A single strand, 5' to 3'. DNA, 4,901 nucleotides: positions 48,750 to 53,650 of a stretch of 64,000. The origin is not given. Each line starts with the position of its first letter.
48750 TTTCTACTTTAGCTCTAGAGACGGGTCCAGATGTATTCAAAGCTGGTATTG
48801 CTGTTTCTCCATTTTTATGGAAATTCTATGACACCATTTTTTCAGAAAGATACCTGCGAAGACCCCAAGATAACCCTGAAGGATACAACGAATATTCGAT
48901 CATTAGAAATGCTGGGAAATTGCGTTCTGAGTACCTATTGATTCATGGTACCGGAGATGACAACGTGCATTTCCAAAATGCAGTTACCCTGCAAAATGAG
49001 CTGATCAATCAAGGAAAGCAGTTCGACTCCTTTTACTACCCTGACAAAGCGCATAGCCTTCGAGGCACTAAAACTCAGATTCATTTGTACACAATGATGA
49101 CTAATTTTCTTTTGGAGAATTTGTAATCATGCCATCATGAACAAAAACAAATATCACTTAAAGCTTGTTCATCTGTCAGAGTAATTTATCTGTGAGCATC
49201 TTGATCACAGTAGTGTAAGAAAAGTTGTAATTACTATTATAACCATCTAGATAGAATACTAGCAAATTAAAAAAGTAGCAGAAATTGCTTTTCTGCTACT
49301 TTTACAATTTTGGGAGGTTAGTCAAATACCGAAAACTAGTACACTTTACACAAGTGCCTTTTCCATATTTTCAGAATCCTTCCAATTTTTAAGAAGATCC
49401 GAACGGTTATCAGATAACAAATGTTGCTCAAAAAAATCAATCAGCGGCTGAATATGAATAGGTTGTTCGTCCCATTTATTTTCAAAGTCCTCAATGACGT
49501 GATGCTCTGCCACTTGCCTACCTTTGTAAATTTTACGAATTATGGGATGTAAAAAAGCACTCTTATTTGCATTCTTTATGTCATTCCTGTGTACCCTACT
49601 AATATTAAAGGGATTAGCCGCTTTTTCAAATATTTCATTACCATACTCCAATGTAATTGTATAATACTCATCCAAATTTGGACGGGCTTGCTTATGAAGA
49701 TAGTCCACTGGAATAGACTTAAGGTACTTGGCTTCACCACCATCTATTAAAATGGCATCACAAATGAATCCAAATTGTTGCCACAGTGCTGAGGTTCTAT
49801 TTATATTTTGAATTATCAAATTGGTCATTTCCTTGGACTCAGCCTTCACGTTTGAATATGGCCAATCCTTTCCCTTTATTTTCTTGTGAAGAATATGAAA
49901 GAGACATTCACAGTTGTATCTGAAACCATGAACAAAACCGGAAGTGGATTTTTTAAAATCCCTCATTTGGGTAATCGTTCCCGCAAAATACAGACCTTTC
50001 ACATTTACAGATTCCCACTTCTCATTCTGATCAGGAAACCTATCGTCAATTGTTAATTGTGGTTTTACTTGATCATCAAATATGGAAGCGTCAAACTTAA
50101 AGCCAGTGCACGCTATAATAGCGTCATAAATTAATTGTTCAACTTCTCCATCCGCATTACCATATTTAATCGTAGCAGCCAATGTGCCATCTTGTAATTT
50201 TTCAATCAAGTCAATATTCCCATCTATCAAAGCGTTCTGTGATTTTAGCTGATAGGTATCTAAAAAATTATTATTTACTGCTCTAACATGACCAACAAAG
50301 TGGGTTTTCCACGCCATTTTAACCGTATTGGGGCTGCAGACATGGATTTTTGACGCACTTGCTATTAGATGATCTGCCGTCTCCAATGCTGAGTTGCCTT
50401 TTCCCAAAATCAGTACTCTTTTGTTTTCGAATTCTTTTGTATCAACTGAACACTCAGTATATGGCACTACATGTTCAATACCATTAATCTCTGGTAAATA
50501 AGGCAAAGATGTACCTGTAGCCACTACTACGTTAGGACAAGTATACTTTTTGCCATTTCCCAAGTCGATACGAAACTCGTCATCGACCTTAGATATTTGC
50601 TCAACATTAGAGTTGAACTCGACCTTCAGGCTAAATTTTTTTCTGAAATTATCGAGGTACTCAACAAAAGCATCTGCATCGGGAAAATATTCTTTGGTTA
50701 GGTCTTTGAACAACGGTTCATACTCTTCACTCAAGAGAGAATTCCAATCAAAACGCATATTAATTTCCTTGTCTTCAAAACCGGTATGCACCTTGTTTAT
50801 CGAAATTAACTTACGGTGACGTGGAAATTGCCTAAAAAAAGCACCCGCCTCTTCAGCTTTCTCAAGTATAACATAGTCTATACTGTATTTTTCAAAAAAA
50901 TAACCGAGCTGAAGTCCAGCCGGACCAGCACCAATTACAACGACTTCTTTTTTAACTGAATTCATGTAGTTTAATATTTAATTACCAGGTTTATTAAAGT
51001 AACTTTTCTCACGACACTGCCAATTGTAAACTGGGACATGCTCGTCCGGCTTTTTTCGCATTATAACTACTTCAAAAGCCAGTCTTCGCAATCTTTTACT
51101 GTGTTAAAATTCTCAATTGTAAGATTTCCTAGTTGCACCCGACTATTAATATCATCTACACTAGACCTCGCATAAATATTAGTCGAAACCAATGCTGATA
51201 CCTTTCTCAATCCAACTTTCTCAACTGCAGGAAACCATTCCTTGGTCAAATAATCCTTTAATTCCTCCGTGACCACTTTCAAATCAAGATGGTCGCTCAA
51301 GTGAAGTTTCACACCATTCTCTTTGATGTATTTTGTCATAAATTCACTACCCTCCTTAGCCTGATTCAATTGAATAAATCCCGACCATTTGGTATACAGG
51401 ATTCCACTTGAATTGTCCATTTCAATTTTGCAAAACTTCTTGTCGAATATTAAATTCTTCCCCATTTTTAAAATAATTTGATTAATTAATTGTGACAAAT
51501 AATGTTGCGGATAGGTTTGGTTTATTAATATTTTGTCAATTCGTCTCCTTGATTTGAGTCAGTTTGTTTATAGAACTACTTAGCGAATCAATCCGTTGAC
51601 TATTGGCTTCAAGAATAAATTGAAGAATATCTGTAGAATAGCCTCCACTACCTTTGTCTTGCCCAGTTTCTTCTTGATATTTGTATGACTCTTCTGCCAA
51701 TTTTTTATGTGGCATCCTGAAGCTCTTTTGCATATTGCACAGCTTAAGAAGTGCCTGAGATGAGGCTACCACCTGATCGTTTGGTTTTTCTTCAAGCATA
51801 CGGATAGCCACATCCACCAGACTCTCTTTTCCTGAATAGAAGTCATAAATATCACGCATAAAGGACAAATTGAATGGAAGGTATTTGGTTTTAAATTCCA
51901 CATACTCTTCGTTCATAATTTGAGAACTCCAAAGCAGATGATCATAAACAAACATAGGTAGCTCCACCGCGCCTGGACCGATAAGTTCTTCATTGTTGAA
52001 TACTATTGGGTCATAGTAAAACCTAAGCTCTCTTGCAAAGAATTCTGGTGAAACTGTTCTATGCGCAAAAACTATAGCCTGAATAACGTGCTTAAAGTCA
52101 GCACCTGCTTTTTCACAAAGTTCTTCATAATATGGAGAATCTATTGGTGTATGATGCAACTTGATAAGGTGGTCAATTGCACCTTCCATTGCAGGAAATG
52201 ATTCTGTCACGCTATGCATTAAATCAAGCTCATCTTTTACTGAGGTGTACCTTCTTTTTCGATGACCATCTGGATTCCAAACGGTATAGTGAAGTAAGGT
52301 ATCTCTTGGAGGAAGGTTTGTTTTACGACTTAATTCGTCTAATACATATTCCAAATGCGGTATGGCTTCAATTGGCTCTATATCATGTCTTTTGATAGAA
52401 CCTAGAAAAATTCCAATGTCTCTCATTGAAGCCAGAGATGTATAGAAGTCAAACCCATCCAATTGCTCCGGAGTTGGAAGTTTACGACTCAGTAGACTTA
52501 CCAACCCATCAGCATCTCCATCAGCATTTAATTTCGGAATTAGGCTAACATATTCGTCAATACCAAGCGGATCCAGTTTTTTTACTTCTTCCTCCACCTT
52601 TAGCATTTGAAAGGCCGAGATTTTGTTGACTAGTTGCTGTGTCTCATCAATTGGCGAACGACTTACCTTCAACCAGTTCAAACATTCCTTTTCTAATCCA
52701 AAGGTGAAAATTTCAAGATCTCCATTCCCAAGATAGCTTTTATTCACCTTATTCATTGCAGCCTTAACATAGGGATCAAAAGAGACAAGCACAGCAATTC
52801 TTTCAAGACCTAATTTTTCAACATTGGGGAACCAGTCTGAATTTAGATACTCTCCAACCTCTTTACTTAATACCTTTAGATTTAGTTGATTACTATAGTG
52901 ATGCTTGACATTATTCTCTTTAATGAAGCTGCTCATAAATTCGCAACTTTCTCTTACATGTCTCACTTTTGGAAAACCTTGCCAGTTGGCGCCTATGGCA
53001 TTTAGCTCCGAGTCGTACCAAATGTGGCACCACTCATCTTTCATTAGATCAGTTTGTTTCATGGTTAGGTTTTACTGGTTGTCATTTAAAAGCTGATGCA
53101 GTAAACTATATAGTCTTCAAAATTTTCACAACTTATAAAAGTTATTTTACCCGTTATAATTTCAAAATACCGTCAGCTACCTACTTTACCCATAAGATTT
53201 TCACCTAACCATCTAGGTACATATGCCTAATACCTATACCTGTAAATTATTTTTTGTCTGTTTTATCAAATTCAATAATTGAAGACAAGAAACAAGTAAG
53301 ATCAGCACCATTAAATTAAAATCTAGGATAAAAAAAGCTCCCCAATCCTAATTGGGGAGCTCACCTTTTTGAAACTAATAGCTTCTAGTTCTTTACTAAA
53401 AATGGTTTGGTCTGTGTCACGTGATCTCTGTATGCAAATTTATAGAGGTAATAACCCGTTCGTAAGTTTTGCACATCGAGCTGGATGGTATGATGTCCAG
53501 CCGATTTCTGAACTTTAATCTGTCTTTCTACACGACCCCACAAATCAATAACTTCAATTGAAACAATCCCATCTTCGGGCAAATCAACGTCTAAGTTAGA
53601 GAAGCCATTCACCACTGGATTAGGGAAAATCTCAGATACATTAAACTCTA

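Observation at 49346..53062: PrnB-like haem enzyme in a non-pyrrolnitrin context: candidate undescribed tryptophan-rearranging three-gene unit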

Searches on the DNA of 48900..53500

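Call 88: search_rna_families(source=window, start=48900, end=53500, threshold=evalue, max_evalue=0.1)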
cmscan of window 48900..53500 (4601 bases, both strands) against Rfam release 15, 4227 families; matches with E-value up to 0.1: 0.
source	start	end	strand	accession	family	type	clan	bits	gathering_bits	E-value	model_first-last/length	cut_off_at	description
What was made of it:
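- Tried and rejected: No Rfam hits at E<=0.1 (call 88).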
